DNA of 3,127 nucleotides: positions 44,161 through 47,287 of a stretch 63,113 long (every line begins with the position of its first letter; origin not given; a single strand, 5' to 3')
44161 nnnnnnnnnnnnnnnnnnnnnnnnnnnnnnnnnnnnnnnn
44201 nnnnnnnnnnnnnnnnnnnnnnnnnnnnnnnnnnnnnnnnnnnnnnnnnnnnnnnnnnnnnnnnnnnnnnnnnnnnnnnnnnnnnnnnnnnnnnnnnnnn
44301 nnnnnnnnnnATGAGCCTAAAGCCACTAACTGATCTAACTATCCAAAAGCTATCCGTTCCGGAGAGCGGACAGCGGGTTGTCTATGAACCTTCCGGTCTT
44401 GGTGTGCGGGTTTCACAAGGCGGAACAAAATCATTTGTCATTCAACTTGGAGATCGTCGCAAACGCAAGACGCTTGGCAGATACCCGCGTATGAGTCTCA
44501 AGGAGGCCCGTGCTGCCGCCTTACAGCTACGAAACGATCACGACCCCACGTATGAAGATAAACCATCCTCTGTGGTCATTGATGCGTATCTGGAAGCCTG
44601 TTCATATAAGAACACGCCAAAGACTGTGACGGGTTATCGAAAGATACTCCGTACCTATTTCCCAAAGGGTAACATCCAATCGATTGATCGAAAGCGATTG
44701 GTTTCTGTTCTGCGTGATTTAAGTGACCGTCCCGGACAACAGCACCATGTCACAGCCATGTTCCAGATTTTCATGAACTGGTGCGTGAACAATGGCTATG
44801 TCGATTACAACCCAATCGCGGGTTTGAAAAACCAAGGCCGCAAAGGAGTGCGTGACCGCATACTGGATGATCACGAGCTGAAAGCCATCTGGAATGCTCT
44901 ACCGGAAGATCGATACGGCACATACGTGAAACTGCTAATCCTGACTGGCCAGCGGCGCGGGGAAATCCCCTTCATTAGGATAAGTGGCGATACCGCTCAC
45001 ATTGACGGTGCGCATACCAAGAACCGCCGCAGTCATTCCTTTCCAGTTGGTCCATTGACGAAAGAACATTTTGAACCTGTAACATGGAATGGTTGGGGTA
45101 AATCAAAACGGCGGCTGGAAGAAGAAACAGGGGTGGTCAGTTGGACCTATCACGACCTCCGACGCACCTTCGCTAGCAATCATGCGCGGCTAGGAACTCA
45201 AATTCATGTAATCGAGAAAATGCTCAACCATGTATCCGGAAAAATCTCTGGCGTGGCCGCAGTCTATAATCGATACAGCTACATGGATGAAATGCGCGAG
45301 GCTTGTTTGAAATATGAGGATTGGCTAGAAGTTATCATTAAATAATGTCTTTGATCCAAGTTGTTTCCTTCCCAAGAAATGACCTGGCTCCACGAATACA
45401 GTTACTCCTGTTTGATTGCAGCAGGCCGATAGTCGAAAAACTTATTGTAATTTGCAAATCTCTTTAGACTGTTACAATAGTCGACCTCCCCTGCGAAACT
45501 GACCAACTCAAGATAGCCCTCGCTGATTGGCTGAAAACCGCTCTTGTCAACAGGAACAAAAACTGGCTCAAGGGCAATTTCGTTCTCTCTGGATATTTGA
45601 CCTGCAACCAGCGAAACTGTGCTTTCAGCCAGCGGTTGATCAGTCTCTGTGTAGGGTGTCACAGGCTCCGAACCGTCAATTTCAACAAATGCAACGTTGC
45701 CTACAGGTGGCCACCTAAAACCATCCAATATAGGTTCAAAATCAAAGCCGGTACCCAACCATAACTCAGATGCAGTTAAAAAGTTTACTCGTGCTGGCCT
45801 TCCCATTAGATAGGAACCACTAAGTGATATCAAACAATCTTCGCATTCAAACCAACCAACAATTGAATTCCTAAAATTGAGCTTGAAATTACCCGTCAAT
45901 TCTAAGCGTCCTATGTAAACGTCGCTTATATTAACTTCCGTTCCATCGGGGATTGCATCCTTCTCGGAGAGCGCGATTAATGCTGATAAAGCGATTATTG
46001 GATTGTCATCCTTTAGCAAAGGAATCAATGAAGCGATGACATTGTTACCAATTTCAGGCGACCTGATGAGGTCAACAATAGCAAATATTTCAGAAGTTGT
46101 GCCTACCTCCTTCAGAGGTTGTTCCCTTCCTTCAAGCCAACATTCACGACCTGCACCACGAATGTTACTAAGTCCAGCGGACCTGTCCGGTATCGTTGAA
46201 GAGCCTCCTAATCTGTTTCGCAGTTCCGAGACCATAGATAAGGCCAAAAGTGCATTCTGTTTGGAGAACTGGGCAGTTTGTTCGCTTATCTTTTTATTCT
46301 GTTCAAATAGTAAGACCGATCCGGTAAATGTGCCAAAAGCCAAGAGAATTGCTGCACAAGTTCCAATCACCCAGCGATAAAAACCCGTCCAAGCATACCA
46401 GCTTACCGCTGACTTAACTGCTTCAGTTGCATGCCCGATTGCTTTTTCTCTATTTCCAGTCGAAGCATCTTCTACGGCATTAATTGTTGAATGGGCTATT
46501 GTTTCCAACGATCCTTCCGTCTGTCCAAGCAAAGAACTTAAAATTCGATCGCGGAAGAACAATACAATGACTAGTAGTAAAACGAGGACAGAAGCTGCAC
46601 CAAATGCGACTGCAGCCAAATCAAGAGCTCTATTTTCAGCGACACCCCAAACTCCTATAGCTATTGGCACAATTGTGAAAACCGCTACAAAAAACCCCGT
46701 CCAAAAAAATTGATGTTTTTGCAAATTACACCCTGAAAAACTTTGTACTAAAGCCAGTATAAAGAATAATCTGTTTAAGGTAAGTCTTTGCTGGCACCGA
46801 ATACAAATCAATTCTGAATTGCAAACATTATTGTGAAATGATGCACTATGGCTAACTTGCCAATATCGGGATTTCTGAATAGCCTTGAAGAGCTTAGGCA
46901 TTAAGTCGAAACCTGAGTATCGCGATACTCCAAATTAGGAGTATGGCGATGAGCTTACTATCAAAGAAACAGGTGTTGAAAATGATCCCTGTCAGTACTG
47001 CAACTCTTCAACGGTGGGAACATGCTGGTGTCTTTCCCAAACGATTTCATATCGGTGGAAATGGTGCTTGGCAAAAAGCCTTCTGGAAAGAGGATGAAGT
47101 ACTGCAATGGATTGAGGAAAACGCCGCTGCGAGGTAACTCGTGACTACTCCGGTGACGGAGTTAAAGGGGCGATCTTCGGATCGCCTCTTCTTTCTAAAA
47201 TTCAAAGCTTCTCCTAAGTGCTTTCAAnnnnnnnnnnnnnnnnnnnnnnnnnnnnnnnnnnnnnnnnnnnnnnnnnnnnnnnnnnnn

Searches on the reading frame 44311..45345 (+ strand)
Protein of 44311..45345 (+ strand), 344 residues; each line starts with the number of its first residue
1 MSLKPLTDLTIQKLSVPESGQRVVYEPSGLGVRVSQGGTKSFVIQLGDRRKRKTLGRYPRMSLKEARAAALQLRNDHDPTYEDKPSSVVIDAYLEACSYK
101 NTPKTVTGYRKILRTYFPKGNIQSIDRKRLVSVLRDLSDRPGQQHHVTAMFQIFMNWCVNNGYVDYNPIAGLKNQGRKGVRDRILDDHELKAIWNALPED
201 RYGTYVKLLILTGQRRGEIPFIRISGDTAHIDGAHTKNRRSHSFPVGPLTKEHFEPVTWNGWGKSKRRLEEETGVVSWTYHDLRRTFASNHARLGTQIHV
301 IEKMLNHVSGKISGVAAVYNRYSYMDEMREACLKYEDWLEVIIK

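Call 33: search_protein_families(library=pfam, proteins=[window:44311-45345:+], max_evalue=0.001)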
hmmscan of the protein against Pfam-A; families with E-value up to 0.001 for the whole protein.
window:44311-45345:+ (344 aa): 2 families
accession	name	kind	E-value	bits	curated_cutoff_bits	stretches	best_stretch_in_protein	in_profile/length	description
PF13356.12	Arm-DNA-bind_3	-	2.6e-11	43.9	27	1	6-76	1-69/83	Arm DNA-binding domain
PF00589.27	Phage_integrase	-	1.2e-08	35.3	27.1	1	264-311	112-160/172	Phage integrase family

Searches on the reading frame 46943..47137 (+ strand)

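Call 33: search_protein_families(library=pfam, proteins=[window:46943-47137:+], max_evalue=0.001)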
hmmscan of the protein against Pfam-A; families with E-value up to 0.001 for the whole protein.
window:46943-47137:+ (64 aa): 2 families
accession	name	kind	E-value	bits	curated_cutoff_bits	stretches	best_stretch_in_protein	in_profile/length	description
PF05930.18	Phage_AlpA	-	7.2e-05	23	21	1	5-57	3-51/51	Prophage CP4-57 regulatory protein (AlpA)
PF12728.13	HTH_17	-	0.00018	22.1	27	1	5-60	1-50/51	Helix-turn-helix domain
